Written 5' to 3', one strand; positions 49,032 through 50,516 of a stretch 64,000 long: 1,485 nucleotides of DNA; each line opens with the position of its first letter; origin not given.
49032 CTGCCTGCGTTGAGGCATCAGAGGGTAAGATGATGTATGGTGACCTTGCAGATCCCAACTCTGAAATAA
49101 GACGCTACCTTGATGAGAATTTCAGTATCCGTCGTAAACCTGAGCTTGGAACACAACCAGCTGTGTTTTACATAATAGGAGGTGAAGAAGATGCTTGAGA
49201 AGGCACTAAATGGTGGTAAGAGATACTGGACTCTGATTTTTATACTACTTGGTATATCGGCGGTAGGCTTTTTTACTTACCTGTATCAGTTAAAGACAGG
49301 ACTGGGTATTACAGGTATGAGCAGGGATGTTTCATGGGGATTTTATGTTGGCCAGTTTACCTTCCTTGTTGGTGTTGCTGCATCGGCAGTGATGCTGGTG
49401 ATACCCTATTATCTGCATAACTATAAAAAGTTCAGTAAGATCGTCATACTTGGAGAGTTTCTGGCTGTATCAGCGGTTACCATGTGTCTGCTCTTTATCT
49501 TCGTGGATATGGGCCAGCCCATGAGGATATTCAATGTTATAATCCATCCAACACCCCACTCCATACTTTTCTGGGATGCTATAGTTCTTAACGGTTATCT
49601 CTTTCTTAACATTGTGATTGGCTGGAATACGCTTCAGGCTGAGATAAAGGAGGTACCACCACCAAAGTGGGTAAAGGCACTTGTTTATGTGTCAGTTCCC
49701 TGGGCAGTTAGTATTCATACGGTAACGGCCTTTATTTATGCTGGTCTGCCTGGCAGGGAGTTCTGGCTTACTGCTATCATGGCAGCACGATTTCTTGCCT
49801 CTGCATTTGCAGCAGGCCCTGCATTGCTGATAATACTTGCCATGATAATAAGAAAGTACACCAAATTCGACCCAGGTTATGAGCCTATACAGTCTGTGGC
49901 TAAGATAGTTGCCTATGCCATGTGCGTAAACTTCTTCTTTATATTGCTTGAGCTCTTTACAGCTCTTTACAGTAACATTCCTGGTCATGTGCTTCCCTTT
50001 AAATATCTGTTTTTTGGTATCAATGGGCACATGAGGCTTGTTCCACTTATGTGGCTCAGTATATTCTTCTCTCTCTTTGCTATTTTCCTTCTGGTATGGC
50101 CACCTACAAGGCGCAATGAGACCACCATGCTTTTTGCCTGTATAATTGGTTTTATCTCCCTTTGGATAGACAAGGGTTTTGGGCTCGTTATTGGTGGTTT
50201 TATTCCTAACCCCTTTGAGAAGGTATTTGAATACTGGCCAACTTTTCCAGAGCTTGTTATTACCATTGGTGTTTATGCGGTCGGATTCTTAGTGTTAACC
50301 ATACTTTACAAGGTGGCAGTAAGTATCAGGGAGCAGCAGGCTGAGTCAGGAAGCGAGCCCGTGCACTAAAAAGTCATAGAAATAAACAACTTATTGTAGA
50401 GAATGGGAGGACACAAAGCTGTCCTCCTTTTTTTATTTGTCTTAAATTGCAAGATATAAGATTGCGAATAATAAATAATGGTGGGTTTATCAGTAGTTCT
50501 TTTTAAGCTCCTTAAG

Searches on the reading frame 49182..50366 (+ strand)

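Call 27: search_protein_families(library=ncbifam, proteins=[window:49182-50366:+], max_evalue=0.001)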
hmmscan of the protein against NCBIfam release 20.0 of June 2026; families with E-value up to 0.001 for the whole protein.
window:49182-50366:+ (395 aa): 3 families
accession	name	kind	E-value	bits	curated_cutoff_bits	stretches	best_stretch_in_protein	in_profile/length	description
NF045798.1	DsrP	equivalog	5.5e-145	483.1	350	1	4-384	1-345/346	sulfate reduction electron transfer complex DsrMKJOP subunit DsrP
NF041784.1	mnquin_red_QrcD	equivalog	5e-15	55.7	570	2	204-377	223-396/408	menaquinone reductase integral membrane subunit QrcD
NF011568.0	PRK14992.1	equivalog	2e-09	37.3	314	1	47-221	14-187/341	tetrathionate reductase subunit TtrC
